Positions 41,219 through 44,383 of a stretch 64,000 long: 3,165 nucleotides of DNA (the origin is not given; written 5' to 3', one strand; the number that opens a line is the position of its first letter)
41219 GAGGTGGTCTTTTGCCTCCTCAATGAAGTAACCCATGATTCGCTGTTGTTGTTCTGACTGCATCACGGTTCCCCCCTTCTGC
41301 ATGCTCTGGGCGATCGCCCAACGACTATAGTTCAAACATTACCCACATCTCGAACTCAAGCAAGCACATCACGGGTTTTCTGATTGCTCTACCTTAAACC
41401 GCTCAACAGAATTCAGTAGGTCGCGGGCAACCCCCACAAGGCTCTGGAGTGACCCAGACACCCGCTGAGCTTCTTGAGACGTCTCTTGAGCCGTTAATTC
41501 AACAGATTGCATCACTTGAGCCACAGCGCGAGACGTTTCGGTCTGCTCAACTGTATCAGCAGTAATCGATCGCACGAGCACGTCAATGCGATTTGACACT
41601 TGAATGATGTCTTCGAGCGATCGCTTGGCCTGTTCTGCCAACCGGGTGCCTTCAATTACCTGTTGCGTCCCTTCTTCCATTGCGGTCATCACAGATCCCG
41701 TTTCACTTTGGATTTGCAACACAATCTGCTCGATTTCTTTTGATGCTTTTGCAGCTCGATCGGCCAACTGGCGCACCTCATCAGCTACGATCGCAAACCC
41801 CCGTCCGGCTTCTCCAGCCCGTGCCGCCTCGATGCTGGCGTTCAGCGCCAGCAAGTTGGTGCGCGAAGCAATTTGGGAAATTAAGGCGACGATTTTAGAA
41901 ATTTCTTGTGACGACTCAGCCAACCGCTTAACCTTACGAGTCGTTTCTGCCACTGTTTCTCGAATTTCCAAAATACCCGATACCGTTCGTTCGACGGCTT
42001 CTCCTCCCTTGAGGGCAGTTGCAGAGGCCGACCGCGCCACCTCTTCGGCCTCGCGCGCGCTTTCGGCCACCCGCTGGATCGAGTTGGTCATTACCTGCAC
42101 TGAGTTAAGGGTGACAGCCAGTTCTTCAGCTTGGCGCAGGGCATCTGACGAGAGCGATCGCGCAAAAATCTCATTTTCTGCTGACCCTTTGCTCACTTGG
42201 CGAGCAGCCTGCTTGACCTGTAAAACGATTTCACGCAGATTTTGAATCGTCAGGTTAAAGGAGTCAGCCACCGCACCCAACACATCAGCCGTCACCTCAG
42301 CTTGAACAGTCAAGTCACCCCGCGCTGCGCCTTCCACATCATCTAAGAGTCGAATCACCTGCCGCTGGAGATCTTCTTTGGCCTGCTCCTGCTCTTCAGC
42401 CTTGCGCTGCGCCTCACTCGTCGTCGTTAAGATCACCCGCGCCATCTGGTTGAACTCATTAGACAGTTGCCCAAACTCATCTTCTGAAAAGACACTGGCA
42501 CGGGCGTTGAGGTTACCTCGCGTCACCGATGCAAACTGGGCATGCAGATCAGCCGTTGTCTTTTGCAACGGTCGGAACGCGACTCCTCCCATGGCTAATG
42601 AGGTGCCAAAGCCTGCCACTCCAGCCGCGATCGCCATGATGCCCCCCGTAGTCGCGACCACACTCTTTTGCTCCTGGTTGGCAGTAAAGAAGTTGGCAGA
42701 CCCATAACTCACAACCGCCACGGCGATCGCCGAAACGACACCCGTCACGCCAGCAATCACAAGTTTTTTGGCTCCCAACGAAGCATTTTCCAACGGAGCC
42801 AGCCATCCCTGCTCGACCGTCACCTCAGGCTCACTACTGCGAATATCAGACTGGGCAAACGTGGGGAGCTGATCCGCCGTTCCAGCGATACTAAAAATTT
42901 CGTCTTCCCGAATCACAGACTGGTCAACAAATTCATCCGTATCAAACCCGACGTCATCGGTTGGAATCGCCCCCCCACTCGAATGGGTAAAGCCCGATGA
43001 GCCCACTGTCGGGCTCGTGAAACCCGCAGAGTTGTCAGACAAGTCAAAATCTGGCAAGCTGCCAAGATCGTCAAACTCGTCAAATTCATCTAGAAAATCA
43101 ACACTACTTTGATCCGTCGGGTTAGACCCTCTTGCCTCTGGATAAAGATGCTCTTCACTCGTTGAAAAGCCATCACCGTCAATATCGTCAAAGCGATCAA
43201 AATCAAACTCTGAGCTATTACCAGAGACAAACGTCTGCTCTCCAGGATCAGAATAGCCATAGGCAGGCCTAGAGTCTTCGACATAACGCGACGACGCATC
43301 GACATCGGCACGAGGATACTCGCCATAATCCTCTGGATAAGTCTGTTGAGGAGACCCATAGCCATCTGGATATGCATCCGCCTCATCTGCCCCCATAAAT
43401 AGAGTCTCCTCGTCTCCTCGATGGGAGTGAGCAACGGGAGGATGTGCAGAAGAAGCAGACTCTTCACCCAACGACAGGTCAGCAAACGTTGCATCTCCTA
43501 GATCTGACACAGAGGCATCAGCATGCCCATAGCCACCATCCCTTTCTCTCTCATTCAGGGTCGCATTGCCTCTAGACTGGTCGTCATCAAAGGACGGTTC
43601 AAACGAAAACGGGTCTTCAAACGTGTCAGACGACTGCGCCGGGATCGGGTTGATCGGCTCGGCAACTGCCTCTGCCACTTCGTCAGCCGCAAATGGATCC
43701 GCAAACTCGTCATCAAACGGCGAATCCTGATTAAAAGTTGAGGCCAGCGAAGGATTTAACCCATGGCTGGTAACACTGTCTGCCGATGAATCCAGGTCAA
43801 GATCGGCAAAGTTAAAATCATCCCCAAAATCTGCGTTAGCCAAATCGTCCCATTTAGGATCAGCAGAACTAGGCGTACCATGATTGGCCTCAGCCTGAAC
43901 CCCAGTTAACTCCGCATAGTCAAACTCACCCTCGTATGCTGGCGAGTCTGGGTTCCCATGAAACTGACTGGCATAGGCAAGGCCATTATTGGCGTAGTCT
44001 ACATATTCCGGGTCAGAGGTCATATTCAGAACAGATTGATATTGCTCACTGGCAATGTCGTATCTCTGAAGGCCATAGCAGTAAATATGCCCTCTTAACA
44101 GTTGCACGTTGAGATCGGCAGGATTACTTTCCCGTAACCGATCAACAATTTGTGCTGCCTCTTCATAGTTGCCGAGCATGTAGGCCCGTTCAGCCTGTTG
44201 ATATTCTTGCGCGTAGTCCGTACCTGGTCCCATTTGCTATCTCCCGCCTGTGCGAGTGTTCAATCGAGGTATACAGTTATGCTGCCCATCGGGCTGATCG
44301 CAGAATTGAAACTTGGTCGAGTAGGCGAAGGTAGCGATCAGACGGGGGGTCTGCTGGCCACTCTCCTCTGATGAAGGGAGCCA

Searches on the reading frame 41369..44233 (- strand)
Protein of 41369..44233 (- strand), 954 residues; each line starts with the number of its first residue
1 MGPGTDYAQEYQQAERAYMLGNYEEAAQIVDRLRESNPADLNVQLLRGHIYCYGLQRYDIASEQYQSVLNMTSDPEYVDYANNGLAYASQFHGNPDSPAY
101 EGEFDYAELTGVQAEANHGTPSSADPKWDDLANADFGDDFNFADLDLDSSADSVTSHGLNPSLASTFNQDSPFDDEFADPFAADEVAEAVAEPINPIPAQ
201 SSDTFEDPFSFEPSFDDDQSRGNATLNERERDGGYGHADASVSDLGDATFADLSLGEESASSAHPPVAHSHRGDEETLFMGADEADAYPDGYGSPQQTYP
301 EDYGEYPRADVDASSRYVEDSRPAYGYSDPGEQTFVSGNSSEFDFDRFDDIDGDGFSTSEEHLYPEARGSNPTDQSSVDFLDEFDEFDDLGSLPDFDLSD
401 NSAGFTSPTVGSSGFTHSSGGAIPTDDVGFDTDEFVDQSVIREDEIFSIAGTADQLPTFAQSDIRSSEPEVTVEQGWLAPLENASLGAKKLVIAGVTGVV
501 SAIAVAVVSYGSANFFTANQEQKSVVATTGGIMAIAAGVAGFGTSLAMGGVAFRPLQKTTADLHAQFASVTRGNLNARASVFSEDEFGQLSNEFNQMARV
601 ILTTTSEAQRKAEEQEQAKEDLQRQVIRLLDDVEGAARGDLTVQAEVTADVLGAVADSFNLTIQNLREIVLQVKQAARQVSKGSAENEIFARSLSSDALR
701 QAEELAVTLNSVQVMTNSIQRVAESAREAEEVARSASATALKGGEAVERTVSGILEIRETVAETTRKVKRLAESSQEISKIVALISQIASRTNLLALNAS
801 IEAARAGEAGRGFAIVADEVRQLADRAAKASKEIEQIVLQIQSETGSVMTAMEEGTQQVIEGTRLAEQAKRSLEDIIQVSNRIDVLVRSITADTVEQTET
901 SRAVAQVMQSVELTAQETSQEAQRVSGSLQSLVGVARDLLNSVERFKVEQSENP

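Call 70: search_protein_families(library=pfam, proteins=[window:41369-44233:-], max_evalue=0.00001)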
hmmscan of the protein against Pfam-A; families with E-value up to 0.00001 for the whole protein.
window:41369-44233:- (954 aa): 2 families
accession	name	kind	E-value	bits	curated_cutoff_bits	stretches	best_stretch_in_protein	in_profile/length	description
PF00015.26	MCPsignal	-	1.2e-40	139.6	34.6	1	731-911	2-168/172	Methyl-accepting chemotaxis protein (MCP) signalling domain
PF00672.30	HAMP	-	4e-07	30.7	25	1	562-599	12-49/53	HAMP domain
